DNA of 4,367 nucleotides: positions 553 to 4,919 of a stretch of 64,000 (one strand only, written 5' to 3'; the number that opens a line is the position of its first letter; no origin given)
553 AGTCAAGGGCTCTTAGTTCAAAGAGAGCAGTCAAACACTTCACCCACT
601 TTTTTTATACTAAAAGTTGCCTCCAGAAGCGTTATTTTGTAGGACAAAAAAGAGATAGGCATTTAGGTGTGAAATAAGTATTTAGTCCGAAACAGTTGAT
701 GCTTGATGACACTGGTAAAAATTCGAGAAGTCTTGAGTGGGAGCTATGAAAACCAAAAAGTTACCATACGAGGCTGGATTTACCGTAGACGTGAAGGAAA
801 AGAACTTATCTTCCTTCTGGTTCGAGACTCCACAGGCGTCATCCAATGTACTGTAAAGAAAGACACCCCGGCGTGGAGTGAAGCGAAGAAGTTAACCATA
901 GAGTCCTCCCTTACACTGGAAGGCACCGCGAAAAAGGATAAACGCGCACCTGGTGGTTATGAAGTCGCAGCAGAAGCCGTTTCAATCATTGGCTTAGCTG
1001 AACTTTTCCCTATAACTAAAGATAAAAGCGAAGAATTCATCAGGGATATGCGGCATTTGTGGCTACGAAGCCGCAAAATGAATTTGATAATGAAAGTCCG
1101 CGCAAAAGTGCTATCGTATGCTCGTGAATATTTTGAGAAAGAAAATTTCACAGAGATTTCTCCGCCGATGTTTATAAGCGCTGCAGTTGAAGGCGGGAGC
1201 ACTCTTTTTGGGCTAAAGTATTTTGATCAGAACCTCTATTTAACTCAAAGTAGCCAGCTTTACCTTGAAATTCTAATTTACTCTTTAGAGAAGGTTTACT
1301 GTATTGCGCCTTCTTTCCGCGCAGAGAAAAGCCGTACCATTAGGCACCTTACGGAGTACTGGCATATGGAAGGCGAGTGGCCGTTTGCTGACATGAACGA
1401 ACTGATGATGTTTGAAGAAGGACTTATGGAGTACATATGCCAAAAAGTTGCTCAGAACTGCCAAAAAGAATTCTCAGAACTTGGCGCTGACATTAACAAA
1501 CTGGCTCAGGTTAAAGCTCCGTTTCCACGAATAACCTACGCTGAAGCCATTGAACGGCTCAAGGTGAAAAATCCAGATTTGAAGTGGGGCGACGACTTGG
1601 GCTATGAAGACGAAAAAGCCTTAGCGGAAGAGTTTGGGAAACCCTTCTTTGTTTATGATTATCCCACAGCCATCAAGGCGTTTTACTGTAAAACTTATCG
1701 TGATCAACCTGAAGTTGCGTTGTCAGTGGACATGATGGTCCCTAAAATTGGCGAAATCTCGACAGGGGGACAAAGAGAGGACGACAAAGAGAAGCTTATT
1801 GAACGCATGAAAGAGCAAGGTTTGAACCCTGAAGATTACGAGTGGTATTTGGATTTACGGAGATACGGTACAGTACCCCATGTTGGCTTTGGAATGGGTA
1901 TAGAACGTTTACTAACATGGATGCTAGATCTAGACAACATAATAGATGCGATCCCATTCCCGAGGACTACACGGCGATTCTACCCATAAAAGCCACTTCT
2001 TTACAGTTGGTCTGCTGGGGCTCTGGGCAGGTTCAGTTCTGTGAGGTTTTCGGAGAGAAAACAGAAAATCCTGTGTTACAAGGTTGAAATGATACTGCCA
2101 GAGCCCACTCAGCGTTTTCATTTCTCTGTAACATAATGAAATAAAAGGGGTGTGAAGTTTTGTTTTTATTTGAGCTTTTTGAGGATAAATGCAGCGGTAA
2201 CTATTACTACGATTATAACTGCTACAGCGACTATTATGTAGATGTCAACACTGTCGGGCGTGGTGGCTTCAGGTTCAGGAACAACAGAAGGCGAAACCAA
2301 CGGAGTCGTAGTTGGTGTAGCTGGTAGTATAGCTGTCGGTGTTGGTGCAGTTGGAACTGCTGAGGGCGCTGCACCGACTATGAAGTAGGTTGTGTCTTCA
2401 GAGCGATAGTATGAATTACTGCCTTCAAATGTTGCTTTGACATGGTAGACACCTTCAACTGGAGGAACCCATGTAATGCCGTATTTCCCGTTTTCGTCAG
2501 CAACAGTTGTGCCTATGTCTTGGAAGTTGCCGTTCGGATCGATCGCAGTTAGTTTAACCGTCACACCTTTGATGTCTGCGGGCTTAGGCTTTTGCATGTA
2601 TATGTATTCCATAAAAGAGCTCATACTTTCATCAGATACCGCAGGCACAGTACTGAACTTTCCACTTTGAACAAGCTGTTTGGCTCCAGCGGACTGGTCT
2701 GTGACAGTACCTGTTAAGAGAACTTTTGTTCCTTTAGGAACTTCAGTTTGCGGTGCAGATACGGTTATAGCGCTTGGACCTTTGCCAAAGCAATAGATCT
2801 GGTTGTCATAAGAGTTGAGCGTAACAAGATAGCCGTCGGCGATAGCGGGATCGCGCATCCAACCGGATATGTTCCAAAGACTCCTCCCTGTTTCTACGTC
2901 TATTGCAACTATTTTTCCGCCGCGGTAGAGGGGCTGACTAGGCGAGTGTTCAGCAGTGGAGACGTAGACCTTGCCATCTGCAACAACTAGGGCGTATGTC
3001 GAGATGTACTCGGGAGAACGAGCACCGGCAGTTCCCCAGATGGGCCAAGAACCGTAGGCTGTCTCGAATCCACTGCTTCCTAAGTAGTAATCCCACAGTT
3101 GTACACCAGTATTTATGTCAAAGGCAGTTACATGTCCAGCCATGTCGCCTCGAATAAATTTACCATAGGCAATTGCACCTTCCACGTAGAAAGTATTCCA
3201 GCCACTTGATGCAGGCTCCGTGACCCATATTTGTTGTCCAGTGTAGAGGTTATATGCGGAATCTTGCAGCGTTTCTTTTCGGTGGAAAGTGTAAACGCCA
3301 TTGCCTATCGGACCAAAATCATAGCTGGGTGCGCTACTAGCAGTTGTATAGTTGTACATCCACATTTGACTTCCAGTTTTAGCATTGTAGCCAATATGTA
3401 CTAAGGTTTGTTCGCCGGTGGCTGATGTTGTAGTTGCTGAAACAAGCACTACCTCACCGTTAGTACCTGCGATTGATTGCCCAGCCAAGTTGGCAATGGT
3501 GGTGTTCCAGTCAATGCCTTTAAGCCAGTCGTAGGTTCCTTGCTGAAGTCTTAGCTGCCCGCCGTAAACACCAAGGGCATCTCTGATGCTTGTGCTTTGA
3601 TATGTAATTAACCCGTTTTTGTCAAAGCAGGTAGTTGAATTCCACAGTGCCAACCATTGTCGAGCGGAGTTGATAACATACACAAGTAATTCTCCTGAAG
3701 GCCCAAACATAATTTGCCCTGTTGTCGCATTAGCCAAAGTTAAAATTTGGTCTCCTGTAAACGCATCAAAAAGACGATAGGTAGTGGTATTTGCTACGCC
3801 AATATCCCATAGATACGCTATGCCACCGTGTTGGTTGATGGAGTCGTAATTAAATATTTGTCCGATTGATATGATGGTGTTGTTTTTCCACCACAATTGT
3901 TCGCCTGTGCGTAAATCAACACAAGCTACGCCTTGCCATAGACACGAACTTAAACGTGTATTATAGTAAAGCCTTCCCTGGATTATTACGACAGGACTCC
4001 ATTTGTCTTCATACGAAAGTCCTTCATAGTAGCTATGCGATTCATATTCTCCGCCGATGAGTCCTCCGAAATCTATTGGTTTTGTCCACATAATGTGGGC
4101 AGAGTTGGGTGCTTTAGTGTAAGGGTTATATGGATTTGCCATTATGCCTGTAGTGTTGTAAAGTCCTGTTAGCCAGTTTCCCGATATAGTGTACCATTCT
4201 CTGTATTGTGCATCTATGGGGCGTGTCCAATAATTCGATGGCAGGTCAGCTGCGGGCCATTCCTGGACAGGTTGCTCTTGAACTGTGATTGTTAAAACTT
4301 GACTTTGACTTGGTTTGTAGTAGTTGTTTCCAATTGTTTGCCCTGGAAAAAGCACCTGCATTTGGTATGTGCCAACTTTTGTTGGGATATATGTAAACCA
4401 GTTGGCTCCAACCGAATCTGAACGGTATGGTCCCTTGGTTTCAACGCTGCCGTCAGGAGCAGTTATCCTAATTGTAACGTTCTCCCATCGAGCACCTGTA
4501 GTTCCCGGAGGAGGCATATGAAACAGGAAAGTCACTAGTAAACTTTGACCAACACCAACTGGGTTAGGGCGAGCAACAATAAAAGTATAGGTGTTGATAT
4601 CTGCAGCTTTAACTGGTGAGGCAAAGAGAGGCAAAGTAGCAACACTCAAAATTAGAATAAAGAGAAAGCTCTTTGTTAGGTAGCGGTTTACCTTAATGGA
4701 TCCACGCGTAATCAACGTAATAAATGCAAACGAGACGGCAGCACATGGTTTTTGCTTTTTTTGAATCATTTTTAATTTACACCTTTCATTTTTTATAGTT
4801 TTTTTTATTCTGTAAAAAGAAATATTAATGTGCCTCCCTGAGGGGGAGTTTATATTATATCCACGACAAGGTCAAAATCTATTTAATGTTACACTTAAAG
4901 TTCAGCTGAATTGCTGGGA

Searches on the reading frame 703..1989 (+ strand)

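Call 64: search_protein_families(library=pfam, proteins=[window:703-1989:+], max_evalue=0.001)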
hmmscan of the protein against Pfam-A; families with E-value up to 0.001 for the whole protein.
window:703-1989:+ (428 aa): 2 families
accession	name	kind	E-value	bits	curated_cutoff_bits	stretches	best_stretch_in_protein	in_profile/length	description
PF00152.25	tRNA-synt_2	-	1.6e-82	277.4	25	1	110-422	2-307/308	tRNA synthetases class II (D, K and N)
PF01336.31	tRNA_anti-codon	-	2.1e-14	53.6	27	1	20-95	1-74/75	OB-fold nucleic acid binding domain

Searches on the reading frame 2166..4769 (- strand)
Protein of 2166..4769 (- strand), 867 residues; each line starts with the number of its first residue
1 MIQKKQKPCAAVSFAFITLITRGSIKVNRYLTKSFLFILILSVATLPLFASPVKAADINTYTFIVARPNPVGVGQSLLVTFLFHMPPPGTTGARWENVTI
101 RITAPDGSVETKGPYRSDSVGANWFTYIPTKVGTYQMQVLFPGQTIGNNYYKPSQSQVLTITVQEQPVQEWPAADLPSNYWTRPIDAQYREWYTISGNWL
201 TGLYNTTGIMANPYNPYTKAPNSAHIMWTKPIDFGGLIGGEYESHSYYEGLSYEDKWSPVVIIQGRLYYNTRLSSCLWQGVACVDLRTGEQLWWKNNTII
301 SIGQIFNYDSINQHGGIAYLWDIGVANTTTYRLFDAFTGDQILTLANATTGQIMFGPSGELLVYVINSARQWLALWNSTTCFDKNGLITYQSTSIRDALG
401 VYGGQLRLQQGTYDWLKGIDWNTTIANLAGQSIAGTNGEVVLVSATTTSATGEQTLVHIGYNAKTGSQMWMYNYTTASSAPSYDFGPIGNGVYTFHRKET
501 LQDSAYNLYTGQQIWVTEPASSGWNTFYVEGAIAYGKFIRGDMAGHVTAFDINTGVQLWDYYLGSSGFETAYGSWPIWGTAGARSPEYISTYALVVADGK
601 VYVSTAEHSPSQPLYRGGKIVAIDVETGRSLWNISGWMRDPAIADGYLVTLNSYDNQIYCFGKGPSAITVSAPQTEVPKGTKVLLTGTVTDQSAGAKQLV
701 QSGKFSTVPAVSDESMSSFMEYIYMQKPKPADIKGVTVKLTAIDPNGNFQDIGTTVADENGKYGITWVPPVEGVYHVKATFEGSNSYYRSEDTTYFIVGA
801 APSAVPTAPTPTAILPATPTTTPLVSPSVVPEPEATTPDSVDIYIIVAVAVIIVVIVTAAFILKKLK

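Call 64: search_protein_families(library=pfam, proteins=[window:2166-4769:-], max_evalue=0.001)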
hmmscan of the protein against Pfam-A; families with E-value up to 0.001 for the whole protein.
window:2166-4769:- (867 aa): 3 families
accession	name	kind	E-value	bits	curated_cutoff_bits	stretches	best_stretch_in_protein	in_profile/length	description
PF13360.13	PQQ_2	-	1.9e-13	51.1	27.6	1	436-661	25-222/233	Outer membrane protein assembly factor BamB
PF00630.25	Filamin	-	2.7e-07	31.8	26.9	0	92-148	31-89/93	Filamin/ABP280 repeat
PF16640.11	Big_3_5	-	5.2e-05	24.2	35.5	0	66-164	3-88/88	Bacterial Ig-like domain (group 3)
